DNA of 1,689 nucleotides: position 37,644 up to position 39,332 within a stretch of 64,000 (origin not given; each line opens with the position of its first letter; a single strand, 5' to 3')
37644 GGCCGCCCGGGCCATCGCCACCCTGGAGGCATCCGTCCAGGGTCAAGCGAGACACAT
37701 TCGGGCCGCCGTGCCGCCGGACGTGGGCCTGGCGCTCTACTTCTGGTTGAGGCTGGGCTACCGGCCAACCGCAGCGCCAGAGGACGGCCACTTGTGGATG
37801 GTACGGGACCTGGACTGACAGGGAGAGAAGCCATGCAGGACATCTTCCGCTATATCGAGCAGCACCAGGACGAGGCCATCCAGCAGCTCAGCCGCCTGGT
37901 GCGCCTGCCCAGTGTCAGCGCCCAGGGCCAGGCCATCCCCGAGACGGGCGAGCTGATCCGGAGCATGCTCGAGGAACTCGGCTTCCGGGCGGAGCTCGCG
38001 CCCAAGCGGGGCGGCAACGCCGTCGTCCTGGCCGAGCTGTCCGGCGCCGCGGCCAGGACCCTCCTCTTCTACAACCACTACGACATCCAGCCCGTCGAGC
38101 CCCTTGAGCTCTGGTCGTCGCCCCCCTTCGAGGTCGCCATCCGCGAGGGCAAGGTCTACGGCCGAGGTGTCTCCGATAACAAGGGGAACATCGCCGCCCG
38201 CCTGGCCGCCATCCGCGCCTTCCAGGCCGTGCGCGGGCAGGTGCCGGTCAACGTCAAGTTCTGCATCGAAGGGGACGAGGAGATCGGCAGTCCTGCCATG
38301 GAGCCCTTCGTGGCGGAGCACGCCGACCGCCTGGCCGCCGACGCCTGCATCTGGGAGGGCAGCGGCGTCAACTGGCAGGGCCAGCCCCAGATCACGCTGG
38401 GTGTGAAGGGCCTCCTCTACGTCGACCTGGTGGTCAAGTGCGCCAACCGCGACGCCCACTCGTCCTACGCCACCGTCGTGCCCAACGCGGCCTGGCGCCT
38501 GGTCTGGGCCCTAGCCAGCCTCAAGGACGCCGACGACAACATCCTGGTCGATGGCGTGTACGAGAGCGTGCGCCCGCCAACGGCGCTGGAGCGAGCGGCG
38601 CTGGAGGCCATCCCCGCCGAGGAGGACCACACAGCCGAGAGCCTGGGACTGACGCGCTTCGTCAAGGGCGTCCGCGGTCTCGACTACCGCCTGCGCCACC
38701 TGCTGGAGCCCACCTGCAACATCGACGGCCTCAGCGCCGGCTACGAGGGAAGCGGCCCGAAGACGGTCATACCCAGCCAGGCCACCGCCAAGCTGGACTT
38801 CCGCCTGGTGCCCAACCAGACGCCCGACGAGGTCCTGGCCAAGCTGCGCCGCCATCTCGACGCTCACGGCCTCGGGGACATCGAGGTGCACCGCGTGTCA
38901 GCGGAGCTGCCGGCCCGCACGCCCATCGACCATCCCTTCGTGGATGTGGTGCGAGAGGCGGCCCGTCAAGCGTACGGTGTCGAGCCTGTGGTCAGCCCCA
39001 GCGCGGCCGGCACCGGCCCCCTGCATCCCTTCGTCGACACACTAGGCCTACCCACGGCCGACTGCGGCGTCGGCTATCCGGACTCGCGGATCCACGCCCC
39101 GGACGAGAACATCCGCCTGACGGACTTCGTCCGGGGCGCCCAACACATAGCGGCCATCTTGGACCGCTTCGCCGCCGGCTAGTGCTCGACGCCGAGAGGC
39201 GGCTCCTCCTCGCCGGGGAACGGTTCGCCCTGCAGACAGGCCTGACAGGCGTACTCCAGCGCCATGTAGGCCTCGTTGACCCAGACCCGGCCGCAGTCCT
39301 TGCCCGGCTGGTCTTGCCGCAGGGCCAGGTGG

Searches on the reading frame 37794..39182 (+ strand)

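Call 6: search_protein_families(library=pfam, proteins=[window:37794-39182:+], max_evalue=0.0001)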
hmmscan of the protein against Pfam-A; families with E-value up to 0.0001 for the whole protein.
window:37794-39182:+ (462 aa): 2 families
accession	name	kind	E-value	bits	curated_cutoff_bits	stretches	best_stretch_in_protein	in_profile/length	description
PF01546.33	Peptidase_M20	-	3.5e-36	125.5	24.6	1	91-457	1-205/206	Peptidase family M20/M25/M40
PF07687.19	M20_dimer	-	1.1e-16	61.1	21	1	203-359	2-103/107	Peptidase dimerisation domain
